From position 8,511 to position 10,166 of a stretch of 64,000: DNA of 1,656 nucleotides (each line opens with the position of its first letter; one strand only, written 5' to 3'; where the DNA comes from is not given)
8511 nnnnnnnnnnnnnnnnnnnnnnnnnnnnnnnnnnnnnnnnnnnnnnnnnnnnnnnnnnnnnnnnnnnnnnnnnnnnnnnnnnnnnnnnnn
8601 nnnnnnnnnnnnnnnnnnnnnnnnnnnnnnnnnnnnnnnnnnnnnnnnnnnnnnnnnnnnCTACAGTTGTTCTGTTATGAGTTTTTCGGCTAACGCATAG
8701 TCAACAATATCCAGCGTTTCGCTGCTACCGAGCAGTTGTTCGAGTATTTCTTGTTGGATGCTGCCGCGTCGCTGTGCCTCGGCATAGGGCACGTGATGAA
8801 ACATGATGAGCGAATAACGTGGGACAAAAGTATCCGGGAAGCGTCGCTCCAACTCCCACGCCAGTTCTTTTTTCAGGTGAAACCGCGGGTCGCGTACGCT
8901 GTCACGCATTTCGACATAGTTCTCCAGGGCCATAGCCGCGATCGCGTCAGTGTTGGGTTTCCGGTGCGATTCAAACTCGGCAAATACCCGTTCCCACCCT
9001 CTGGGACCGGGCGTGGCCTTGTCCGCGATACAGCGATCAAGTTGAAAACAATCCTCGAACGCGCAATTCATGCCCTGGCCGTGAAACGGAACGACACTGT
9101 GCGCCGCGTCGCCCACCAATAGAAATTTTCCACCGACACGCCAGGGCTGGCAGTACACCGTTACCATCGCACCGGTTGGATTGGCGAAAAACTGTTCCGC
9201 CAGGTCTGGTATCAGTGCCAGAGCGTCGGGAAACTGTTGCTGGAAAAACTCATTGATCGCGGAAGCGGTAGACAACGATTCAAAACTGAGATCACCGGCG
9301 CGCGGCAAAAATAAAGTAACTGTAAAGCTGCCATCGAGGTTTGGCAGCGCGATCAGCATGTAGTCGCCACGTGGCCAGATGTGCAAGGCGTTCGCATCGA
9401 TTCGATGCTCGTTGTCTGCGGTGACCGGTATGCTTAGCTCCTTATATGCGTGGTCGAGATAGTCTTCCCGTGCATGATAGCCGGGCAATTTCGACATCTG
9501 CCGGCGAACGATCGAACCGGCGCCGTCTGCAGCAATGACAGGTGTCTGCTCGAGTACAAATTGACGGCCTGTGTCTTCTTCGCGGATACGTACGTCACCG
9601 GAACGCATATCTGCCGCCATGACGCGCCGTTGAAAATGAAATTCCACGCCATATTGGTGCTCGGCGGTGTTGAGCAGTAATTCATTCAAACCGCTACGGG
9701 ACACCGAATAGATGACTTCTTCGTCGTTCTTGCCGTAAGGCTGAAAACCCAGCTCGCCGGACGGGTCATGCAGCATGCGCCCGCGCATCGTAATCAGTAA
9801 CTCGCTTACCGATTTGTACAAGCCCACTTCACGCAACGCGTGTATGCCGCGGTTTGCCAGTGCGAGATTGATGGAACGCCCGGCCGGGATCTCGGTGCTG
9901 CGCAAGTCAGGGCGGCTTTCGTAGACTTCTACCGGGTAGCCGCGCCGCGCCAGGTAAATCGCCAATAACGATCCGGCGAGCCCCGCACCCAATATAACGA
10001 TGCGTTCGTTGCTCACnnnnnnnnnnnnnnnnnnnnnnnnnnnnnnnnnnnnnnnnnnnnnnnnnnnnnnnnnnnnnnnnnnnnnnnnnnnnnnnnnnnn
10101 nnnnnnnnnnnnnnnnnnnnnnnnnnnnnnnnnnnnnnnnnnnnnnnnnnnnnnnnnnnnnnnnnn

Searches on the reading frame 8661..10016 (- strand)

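Call 16: search_protein_families(library=pfam, proteins=[window:8661-10016:-], max_evalue=0.1)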
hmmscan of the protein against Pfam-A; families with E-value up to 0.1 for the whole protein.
window:8661-10016:- (451 aa): 10 families
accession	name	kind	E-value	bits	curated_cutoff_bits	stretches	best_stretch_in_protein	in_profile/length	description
PF01494.25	FAD_binding_3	-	1.4e-22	80.8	22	1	6-332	4-320/349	FAD binding domain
PF01266.30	DAO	-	2e-08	34.6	27.9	1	5-38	1-34/353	FAD dependent oxidoreductase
PF13450.12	NAD_binding_8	-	3.5e-07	30.8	21.9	1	8-73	1-64/68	NAD(P)-binding Rossmann-like domain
PF07992.20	Pyr_redox_2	-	6.5e-06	26.2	26.1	1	5-189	2-132/291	Pyridine nucleotide-disulphide oxidoreductase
PF00070.33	Pyr_redox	-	0.00071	20.5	22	1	5-59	1-56/82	Pyridine nucleotide-disulphide oxidoreductase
PF00890.30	FAD_binding_2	-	0.012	15.3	20.4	1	6-53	2-49/414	FAD binding domain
PF03486.20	HI0933_like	-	0.022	14.6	50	1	5-166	2-164/244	HI0933-like protein Rossmann domain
PF02737.24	3HCDH_N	-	0.053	13.9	22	1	6-38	2-34/180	3-hydroxyacyl-CoA dehydrogenase, NAD binding domain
PF01134.28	GIDA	-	0.056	12.9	22.1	1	6-34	2-30/391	Glucose inhibited division protein A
PF02558.23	ApbA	-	0.084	12.9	22.2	0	6-33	1-28/150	Ketopantoate reductase PanE/ApbA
